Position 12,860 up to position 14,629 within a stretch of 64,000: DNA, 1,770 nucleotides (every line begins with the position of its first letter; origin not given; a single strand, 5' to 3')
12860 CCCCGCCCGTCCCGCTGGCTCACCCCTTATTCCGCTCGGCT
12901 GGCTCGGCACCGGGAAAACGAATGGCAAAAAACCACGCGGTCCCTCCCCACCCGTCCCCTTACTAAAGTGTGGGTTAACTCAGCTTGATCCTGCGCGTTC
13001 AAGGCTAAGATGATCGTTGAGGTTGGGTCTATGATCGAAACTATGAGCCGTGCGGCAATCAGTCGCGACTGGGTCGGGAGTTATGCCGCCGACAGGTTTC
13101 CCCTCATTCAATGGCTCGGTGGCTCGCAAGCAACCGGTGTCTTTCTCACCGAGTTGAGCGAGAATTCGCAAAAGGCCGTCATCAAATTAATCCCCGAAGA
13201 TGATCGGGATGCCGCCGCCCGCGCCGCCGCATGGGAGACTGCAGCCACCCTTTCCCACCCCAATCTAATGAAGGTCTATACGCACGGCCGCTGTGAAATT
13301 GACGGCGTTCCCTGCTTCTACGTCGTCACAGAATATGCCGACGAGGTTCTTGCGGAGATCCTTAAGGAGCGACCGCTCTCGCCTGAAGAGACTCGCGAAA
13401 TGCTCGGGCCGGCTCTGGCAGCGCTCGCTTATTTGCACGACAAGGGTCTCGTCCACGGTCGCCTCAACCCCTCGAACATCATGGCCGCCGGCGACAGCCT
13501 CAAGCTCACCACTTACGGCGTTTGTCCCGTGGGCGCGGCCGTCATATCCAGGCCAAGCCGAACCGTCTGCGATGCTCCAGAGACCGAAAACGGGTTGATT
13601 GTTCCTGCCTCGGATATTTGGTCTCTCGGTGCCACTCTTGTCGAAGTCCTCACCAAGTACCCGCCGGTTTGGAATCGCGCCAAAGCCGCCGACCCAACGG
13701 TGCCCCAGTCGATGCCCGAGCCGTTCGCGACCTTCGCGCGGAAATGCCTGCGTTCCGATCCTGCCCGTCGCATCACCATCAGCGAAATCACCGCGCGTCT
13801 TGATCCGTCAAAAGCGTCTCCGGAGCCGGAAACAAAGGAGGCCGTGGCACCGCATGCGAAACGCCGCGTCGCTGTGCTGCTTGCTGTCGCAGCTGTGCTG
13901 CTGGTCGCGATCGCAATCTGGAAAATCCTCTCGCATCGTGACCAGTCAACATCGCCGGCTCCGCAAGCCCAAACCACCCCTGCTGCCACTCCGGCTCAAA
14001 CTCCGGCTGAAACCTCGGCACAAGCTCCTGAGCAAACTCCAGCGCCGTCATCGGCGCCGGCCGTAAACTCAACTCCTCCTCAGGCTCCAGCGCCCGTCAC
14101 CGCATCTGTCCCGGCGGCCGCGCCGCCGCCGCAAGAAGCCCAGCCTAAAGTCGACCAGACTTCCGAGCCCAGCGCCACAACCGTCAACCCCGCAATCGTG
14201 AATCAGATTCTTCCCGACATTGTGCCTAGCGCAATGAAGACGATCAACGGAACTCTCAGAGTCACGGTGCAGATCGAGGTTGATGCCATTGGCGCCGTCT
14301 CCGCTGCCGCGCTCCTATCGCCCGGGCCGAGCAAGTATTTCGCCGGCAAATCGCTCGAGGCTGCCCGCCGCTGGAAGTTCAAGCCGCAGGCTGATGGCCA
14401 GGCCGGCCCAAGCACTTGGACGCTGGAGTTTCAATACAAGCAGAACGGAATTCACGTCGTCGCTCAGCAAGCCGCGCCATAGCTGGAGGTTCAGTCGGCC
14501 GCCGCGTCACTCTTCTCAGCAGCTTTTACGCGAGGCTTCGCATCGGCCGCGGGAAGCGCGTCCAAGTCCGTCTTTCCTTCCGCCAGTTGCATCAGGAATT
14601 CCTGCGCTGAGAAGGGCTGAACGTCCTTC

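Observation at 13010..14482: Predicted pseudokinase fused to a TonB C-terminal domain across the inner membrane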

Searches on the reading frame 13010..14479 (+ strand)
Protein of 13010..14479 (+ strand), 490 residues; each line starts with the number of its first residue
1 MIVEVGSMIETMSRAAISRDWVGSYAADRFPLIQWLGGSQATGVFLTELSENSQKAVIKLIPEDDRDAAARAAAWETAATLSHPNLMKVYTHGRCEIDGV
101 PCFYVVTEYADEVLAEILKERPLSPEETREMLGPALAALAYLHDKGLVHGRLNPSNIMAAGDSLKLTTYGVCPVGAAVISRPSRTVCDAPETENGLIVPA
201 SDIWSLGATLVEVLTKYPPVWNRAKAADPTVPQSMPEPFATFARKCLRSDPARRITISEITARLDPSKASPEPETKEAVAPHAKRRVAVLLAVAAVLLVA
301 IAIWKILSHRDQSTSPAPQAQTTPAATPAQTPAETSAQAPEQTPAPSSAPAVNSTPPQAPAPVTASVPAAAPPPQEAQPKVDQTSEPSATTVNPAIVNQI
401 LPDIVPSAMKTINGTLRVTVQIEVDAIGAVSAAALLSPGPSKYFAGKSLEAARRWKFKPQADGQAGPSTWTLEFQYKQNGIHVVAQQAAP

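Call 3: search_protein_families(library=pfam, proteins=[window:13010-14479:+], max_evalue=10)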
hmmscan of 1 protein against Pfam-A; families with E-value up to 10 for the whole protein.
window:13010-14479:+ (490 aa): 7 families
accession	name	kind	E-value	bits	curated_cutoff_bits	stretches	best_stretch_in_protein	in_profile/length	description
PF00069.31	Pkinase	-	1.4e-21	77.5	31.7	1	39-261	10-258/263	Protein kinase domain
PF07714.23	PK_Tyr_Ser-Thr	-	1.2e-13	51.4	23.1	1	36-264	7-258/258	Protein tyrosine and serine/threonine kinase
PF03544.19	TonB_C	-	0.00012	22.8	24.6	1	417-477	17-78/79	Gram-negative bacterial TonB protein C-terminal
PF11837.13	INV_N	-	0.04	14.9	27.8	1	271-333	4-71/109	Beta-fructofuranosidase, N-terminal domain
PF21827.1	New_glue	-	0.08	13.1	31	1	291-345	5-61/94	New glue protein family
PF06682.17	SARAF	-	0.28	11.2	30.8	1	277-351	150-224/333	SOCE-associated regulatory factor of calcium homoeostasis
PF07267.16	Nucleo_P87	-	4.7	6.4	25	1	310-390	289-367/650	Nucleopolyhedrovirus capsid protein P87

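Call 4: search_protein_families(library=ncbifam, proteins=[window:13010-14479:+], max_evalue=10)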
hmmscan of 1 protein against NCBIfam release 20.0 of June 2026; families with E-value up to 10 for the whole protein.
window:13010-14479:+ (490 aa): 31 families (the best 25 are shown)
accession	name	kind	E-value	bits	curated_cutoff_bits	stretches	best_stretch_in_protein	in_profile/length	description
NF047741.1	antiphage_MADS6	equivalog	1.3e-22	80.1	460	2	103-278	273-471/612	methylation-associated defense system protein kinase MAD6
NF033483.0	PknB_PASTA_kin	equivalog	1.3e-16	60.7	450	2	76-219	59-207/563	Stk1 family PASTA domain-containing Ser/Thr kinase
TIGR03903.1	TOMM_kin_cyc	equivalog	5.2e-10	37.8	705.75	1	53-161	3-114/1267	TOMM system kinase/cyclase fusion protein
NF038150.1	lanthi_synth_IV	equivalog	7.3e-10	37.8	650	1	122-305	294-495/851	class IV lanthionine synthetase LanL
NF052427.1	StpK7MSMEG_1200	equivalog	4e-08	32.2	900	1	77-331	60-343/601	serine/threonine protein kinase StpK7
TIGR01352.1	tonB_Cterm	subfamily_domain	4.4e-07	30.2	27.1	1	407-476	7-73/76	TonB family protein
NF040671.1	PLuB_AAA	exception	1.5e-06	25.9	999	1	74-280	55-259/1256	PLuB system helicase-like protein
NF040486.1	SrfA_fam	subfamily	3.4e-05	23.5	150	1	233-424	180-344/438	SrfA family protein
NF033761.1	gliding_GltJ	equivalog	6e-05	22.3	450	1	224-395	310-485/671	adventurous gliding motility protein GltJ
NF033442.0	BREX_PglW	equivalog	7.9e-05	20.5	990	1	23-158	507-641/1391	BREX system serine/threonine kinase PglW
TIGR03724.2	arch_bud32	equivalog_domain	0.00034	20.2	125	1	100-170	57-129/193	KEOPS complex kinase/ATPase Bud32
NF037978.1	T2SS_GspB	equivalog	0.0039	17.5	100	1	284-405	6-112/179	type II secretion system assembly factor GspB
NF011463.0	PRK14879.1-4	equivalog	0.0099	15.3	188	1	105-172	95-160/237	Kae1-associated kinase Bud32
NF011462.0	PRK14879.1-3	equivalog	0.02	14.7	174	1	109-172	65-128/192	Kae1-associated kinase Bud32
NF038218.1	IcmG_DotF_IVB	equivalog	0.076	12.7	200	1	270-352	32-115/266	type IVB secretion system protein IcmG/DotF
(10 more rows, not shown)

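Call 5: search_solved_structures(query=window:13010-14479:+, max_evalue=1, show_alignments=3)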
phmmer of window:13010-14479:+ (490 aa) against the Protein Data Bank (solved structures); distinct sequences matched with E-value up to 1: 1578 (the best 60 are shown).
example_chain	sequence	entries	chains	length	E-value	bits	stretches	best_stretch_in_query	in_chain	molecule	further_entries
6i2p_A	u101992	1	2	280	7.5e-19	71.1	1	24-222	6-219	Serine/threonine-protein kinase PknB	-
3f61_A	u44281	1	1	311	9.8e-19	70.7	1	24-223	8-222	Serine/threonine-protein kinase pknB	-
3ori_A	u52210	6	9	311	1.1e-18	70.6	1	24-223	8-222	Serine/threonine protein kinase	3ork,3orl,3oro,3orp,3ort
3f69_A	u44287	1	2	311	1.7e-18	69.9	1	24-223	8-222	Serine/threonine-protein kinase pknB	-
3orm_A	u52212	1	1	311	2.9e-18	69.2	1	24-223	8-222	Serine/threonine protein kinase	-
1mru_A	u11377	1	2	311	3.9e-18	68.7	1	24-223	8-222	Probable serine/threonine-protein kinase pknB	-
5u94_A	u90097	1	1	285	4.1e-18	68.7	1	24-222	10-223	Serine/threonine-protein kinase PknB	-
1o6y_A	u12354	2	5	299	4.2e-18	68.6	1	24-222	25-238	SERINE/THREONINE-PROTEIN KINASE PKNB | Probable serine/threonine-protein kinase pknB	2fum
6b2p_A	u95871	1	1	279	4.5e-18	68.5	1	24-222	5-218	Serine/threonine-protein kinase PknB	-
4oli_A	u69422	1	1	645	4.4e-13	52.1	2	55-261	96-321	Non-receptor tyrosine-protein kinase TYK2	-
9gmp_A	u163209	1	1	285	1.3e-12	50.6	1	54-174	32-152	Uncharacterized protein (Map kinase kinase-like protein)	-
7q52_AAA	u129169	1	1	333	4.5e-12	48.7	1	50-264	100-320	Serine/threonine-protein kinase PknG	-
4y0x_A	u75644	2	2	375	6.4e-12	48.2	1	50-264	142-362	Serine/threonine-protein kinase PknG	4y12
9esa_AAA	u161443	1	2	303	1.3e-11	47.2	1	27-261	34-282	Aurora kinase C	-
2pzi_A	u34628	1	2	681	2e-11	46.6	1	50-264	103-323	Probable serine/threonine-protein kinase pknG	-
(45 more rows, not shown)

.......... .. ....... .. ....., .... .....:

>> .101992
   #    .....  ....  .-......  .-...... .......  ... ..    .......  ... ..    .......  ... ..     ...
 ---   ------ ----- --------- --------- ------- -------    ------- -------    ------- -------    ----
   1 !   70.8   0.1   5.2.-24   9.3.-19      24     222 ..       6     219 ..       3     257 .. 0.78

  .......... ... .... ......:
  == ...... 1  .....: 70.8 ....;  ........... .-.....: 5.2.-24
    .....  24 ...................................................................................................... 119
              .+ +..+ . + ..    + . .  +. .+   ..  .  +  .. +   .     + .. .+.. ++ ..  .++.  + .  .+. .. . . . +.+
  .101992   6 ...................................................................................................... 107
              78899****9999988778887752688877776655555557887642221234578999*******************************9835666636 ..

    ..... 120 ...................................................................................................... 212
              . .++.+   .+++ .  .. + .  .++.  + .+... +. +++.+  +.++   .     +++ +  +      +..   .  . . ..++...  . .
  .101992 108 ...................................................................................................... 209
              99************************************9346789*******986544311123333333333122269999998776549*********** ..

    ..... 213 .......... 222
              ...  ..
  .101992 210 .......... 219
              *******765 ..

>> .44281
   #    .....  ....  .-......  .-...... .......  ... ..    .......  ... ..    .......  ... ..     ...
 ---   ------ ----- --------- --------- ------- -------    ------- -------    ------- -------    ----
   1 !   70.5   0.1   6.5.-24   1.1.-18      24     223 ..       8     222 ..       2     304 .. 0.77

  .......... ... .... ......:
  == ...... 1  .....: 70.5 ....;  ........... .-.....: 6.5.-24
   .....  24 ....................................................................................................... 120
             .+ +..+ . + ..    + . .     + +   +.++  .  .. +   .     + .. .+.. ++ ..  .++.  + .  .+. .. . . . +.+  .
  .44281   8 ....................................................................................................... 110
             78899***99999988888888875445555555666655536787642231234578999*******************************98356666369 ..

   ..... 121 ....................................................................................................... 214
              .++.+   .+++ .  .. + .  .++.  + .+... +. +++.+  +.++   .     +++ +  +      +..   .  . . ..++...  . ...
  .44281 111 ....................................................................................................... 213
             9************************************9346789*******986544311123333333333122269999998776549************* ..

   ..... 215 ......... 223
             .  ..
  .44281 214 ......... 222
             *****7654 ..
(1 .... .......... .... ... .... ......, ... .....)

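Call 7: find_homologous_proteins(query=window:13010-14479:+)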
Query window:13010-14479:+ (490 aa): 983 proteins with E <= 0.001 among 8000 candidates; the best 120 are listed.
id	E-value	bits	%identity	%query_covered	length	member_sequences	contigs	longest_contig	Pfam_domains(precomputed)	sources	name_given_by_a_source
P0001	1.6e-268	909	87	99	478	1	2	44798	PF07714.24,PF00069.32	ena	-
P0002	1.4e-239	814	75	99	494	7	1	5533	PF07714.24,PF00069.32,PF03544.20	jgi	jgi:eukaryotic-like serine/threonine-protein kinase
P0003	1.8e-235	800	75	99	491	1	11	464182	PF07714.24,PF00069.32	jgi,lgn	jgi:TonB family protein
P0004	1.0e-231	788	76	99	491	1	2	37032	PF07714.24,PF00069.32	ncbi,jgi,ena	jgi:serine/threonine protein kinase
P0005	1.3e-231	787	74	99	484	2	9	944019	PF07714.24,PF00069.32,PF03544.20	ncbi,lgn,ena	-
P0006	9.6e-231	785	73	99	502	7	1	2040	PF07714.24,PF00069.32,PF03544.20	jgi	-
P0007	1.0e-229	781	74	98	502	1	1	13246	PF07714.24,PF00069.32,PF03544.20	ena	-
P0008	9.6e-229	778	73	98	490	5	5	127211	PF07714.24,PF00069.32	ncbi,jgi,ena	jgi:serine/threonine protein kinase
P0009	2.3e-228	777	71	98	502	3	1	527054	PF07714.24,PF00069.32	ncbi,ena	-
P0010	2.6e-227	773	76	99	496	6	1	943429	PF07714.24,PF00069.32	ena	-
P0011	6.9e-226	769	72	100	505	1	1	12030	PF07714.24,PF00069.32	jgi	jgi:TonB family protein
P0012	3.0e-225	766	72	99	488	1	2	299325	PF07714.24,PF00069.32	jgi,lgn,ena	jgi:serine/threonine protein kinase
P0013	1.2e-224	765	75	98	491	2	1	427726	PF07714.24,PF00069.32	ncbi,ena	-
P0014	4.6e-224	763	73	99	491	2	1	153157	PF07714.24,PF00069.32,PF03544.20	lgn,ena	-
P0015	7.5e-222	755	74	100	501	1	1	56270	PF07714.24,PF00069.32,PF03544.20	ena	-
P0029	7.6e-194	663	65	99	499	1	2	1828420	PF07714.24,PF00069.32,PF03544.20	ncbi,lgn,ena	-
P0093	8.0e-138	478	50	99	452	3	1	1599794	PF07714.24,PF00069.32,PF03544.20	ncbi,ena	-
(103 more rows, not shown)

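Call 19: find_encoding_contigs(protein=P0029, flank=8000, max_places=2)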
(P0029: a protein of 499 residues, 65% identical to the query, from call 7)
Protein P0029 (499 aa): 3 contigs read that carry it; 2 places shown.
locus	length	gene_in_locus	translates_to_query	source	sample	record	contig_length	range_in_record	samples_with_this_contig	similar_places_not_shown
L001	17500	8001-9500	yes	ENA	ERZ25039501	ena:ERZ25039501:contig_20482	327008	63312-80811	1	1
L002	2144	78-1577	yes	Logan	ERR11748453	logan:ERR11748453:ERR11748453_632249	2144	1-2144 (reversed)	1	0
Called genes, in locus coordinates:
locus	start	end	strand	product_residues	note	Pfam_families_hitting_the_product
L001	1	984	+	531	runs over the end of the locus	PF02541:Ppx-GppA, PF21447:Ppx-GppA_III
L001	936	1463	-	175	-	PF00300:His_Phos_1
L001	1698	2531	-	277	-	PF10502:Peptidase_S26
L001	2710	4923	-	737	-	PF00933:Glyco_hydro_3, PF01915:Glyco_hydro_3_C, PF14310:Fn3-like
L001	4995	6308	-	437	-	PF08242:Methyltransf_12, PF13649:Methyltransf_25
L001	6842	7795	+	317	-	PF00583:Acetyltransf_1, PF13508:Acetyltransf_7 (weak)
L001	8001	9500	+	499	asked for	PF07714:PK_Tyr_Ser-Thr, PF00069:Pkinase, PF03544:TonB_C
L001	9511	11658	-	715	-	PF13089:PP_kinase_N, PF02503:PP_kinase, PF17941:PP_kinase_C_1, PF13090:PP_kinase_C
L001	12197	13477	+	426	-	PF02321:OEP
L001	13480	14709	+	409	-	PF00364:Biotin_lipoyl (faint), PF25917:BSH_RND, PF25876:HH_MFP_RND (weak)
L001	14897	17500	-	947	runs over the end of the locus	PF15979:Glyco_hydro_115, PF17829:GH115_C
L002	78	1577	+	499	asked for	PF07714:PK_Tyr_Ser-Thr, PF00069:Pkinase, PF03544:TonB_C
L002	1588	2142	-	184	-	?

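Call 20: find_encoding_contigs(protein=P0093, flank=8000, max_places=2)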
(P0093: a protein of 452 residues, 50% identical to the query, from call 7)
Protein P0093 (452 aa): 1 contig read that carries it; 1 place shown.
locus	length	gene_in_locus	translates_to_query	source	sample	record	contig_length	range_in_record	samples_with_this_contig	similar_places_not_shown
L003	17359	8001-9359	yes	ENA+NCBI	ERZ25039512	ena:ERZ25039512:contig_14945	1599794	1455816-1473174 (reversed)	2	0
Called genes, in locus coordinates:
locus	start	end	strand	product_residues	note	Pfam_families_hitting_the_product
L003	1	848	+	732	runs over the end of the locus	-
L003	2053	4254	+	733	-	-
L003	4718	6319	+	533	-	PF02541:Ppx-GppA, PF21447:Ppx-GppA_III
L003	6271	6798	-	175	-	PF00300:His_Phos_1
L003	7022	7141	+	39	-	-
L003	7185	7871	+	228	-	PF14808:TMEM164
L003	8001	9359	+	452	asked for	PF00069:Pkinase, PF07714:PK_Tyr_Ser-Thr, PF03544:TonB_C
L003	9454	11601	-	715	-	PF13089:PP_kinase_N, PF02503:PP_kinase, PF17941:PP_kinase_C_1, PF13091:PLDc_2 (faint), PF13090:PP_kinase_C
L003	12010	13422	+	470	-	PF02321:OEP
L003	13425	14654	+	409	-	PF25997:BSH_YhbJ (faint), PF25917:BSH_RND, PF25881:HH_YBHG (faint), PF25876:HH_MFP_RND (weak)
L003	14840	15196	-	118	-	-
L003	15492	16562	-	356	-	-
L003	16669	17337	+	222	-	PF01325:Fe_dep_repress, PF02742:Fe_dep_repr_C, PF04023:FeoA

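Call 22: predict_structure(alignment_id=A1)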
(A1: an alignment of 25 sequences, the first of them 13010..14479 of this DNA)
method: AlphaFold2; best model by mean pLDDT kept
length: 490 residues; sequences in the alignment: 25
mean_pLDDT: 72.6   pTM: 0.53
mean pLDDT of the five models: 72.6, 71.9, 70.6, 59.5, 58.4
residues with pLDDT >= 90: 174; 70-90: 145; 50-70: 49; < 50: 122
segments of 3 or more residues with pLDDT < 50: 1-16, 268-286, 308-392
pLDDT, mean of each block of 10 residues (from residue 1): 36 52 90 82 86 87 86 90 95 90 93 85 93 93 94 89 89 80 76 82 94 91 75 92 94 94 67 36 45 68 54 32 32 31 33 31 29 29 29 69 84 89 89 90 91 86 65 91 80
secondary structure, 60 per line:
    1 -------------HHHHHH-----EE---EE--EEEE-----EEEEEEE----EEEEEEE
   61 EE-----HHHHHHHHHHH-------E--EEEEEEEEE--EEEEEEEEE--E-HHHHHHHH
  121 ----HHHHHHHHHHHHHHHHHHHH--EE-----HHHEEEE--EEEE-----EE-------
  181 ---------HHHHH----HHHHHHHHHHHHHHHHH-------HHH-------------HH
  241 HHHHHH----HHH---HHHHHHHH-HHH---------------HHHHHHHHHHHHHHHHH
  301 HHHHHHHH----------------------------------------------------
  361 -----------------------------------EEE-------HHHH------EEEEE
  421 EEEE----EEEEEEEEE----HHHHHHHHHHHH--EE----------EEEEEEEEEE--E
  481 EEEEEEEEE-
elements in order: H14-19 E34-37 E43-49 E54-62 H68-78 E89-97 E100-108 H113-120 H125-144 E157-160 E163-166 H190-194 H199-215 H239-246 H257-264 H284-308 E396-398 H406-409 E416-424 E429-437 H442-453 E468-477 E480-489
